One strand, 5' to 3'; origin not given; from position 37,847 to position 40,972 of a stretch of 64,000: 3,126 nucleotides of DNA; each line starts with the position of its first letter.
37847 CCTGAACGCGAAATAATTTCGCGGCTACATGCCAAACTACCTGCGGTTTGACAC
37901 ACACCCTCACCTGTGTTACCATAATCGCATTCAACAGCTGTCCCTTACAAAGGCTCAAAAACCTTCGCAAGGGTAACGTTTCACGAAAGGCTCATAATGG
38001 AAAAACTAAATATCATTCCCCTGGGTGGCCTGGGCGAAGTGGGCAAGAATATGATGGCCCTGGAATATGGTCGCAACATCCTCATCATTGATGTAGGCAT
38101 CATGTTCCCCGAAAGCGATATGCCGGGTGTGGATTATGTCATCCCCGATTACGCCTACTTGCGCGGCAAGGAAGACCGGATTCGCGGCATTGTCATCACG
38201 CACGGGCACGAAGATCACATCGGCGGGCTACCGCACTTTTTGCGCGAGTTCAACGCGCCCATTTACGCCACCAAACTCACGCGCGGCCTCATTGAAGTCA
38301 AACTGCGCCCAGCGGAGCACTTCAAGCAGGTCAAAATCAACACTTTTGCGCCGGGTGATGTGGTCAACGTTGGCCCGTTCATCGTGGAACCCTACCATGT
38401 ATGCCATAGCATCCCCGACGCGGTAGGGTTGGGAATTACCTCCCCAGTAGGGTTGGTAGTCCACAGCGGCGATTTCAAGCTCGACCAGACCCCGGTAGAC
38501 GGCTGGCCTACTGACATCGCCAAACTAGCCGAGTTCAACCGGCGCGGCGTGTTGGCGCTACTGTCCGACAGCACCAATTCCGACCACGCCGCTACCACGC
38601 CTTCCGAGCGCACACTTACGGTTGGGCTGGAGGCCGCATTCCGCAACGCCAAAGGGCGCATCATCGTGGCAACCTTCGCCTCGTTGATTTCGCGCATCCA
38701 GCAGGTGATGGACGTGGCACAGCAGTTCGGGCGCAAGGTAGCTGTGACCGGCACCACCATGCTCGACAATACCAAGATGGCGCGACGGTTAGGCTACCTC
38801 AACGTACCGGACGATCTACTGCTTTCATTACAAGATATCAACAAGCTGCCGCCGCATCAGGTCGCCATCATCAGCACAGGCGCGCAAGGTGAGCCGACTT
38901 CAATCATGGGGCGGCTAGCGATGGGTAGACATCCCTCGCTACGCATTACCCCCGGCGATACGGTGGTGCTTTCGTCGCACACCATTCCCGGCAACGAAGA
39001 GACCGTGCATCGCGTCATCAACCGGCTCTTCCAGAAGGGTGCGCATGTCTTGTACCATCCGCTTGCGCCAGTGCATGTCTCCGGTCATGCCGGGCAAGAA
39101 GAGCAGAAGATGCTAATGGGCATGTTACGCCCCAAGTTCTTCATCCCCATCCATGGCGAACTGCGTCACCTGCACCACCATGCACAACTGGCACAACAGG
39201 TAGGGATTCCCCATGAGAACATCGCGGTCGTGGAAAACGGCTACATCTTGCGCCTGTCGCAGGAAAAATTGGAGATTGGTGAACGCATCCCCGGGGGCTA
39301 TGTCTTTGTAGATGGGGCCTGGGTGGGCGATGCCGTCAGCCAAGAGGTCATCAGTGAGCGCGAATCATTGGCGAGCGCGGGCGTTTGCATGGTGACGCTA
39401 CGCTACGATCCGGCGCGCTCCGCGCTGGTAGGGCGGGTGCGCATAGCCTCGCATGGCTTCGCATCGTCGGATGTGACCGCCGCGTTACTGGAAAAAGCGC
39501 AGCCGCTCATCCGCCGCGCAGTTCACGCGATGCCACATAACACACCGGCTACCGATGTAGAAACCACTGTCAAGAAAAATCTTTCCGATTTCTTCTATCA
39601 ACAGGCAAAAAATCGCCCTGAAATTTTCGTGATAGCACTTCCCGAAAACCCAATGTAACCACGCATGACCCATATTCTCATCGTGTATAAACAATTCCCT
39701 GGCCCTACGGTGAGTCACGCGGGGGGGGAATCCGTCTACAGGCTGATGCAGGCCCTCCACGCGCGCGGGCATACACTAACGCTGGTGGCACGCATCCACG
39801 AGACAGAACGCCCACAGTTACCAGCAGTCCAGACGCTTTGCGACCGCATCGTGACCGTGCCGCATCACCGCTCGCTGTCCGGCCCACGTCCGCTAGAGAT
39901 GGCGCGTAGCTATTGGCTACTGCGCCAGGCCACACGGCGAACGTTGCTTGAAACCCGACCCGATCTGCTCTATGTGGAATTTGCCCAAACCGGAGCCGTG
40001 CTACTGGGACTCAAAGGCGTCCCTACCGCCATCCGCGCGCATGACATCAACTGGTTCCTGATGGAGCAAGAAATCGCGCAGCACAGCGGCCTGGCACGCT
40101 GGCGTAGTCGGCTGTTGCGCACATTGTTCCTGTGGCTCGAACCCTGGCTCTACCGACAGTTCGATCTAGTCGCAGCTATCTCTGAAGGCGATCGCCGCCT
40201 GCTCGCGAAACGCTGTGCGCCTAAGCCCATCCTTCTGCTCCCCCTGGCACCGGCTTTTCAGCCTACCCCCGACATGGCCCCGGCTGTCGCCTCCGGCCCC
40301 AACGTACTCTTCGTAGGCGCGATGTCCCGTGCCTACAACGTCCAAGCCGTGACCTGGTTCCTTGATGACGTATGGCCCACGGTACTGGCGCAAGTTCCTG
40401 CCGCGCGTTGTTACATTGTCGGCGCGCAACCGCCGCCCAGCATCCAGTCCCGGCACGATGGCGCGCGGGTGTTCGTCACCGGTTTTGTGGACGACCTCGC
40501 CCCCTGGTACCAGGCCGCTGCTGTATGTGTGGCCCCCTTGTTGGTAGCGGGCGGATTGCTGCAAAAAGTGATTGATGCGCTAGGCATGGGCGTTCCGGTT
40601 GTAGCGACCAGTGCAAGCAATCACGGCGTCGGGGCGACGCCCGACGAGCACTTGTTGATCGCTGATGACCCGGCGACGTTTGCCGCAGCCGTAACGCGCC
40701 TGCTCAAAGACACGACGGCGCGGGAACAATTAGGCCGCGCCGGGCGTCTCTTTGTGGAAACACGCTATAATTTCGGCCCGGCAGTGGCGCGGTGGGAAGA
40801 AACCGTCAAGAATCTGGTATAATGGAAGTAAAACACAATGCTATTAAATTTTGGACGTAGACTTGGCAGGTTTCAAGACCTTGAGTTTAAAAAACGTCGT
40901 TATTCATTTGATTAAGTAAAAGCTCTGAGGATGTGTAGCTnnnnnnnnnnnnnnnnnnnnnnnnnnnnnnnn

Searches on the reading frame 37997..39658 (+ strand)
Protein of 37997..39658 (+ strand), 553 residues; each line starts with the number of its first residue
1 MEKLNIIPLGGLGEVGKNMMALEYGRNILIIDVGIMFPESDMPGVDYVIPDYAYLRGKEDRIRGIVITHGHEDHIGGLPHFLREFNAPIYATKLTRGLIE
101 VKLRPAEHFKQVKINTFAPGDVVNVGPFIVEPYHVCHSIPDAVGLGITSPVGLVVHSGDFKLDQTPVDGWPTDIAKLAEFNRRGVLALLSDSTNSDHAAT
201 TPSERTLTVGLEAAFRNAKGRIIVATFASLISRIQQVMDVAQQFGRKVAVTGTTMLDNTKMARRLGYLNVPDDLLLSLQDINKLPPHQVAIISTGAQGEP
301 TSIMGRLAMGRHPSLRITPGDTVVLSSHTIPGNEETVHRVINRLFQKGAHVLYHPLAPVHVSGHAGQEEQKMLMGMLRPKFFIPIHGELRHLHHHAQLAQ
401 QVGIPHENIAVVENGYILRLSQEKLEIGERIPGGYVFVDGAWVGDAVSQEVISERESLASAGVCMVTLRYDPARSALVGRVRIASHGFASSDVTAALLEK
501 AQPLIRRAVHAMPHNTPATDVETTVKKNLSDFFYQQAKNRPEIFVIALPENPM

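Call 3: search_protein_families(library=pfam, proteins=[window:37997-39658:+], max_evalue=0.01)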
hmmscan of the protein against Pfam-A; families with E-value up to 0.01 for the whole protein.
window:37997-39658:+ (553 aa): 6 families
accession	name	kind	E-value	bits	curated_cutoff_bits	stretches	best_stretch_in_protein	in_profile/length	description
PF22505.1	RNase_J_b_CASP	-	9e-46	155.2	27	1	219-344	1-126/126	Ribonuclease J, beta-CASP domain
PF00753.33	Lactamase_B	-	8e-12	45.9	22.7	1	14-160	3-150/196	Metallo-beta-lactamase superfamily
PF17770.6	RNase_J_C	-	2.6e-11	44.8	23.8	1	451-546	1-98/102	Ribonuclease J C-terminal domain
PF12706.13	Lactamase_B_2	-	1.9e-10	41.1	27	1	59-162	26-145/200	Beta-lactamase superfamily domain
PF07521.17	RMMBL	-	3.2e-10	40.3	21.6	1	359-405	11-59/63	Zn-dependent metallo-hydrolase RNA specificity domain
PF21138.3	SMUBP-2_HCS1_1B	-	0.00086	19.6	27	0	448-483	22-56/129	Helicase SMUBP-2/HCS1, 1B domain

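Call 4: search_protein_families(library=padloc, proteins=[window:37997-39658:+], max_evalue=0.01)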
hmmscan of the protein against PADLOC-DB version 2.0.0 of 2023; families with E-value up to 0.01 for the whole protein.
window:37997-39658:+ (553 aa): 2 families
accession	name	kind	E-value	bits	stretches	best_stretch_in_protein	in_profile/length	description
PDLC03805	RTasMBL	-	0.00087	16.5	1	31-86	25-72/322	DRT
PDLC03854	LmuA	-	0.0018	15.5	1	28-85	28-80/345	-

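Call 6: search_protein_families(library=ncbifam, proteins=[window:37997-39658:+], max_evalue=0.01)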
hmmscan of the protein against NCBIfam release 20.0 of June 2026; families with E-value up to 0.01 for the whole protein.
window:37997-39658:+ (553 aa): 15 families
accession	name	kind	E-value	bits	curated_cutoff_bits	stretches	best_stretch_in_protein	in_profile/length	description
NF047419.1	RNase_J1_RnjA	exception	8.9e-177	589.1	820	1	5-546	3-545/549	ribonuclease J1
TIGR00649.1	MG423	subfamily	5.6e-167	556.4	400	1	4-546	1-544/546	RNase J family beta-CASP ribonuclease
TIGR03675.1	arCOG00543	equivalog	9.2e-12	44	580.2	1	4-101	175-269/631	beta-CASP ribonuclease aCPSF1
NF012229.1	bla_class_B_core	domain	4.9e-08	33.2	100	1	10-134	8-124/139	metallo-beta-lactamase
NF045584.1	cas14_MBL_CASP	equivalog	1.5e-05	23.5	800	1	9-246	6-245/612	type VII CRISPR-associated protein Cas14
TIGR03413.1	GSH_gloB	equivalog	1.8e-05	24.2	200.8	1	53-96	35-78/248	hydroxyacylglutathione hydrolase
TIGR02651.1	RNase_Z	equivalog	4.4e-05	22.7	292.95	1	60-140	50-141/302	ribonuclease Z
NF033088.2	bla_subclass_B1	equivalog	0.00016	21.4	200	1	60-103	67-109/217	subclass B1 metallo-beta-lactamase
NF008580.0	PRK11539.1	equivalog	0.00028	19.4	969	1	20-86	516-578/758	ComEC family protein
NF001911.0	PRK00685.1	equivalog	0.00033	20.2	144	1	58-158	37-134/228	metal-dependent hydrolase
NF008887.0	PRK11921.1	equivalog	0.00065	18.7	635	1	60-114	70-125/396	anaerobic nitric oxide reductase flavorubredoxin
TIGR00361.1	ComEC_Rec2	equivalog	0.00089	17.5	190.05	1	16-86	451-516/663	DNA internalization-related competence protein ComEC/Rec2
NF000801.0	PRK00055.1-3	equivalog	0.002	17.2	252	1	60-86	52-78/307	ribonuclease Z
NF033105.1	bla_subclass_B3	equivalog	0.0028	17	240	1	61-111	61-111/257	subclass B3 metallo-beta-lactamase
NF041809.1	Avs1a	equivalog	0.0077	15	420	0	45-84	30-69/387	AVAST type 1 anti-phage system MBL fold metallo-hydrolase Avs1a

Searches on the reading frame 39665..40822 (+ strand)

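Call 3: search_protein_families(library=pfam, proteins=[window:39665-40822:+], max_evalue=0.01)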
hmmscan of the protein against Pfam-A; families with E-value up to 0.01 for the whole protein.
window:39665-40822:+ (385 aa): 5 families
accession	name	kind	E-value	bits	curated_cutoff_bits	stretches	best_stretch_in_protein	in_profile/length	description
PF13692.12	Glyco_trans_1_4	-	1.4e-27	97.2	27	1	212-349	2-142/142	Glycosyl transferases group 1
PF13439.12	Glyco_transf_4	-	1.2e-14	55.2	28.5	1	23-191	7-161/170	Glycosyltransferase Family 4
PF13579.12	Glyco_trans_4_4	-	4.9e-14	53.4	29.7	1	22-193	5-156/158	Glycosyl transferase 4-like domain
PF13524.12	Glyco_trans_1_2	-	3.8e-09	37.1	25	1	242-370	10-135/144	Glycosyl transferase-like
PF00534.26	Glycos_transf_1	-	4e-09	36.7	26.4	1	213-361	17-170/172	Glycosyl transferases group 1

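Call 4: search_protein_families(library=padloc, proteins=[window:39665-40822:+], max_evalue=0.01)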
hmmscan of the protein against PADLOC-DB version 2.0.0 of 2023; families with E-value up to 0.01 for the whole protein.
window:39665-40822:+ (385 aa): 0 families
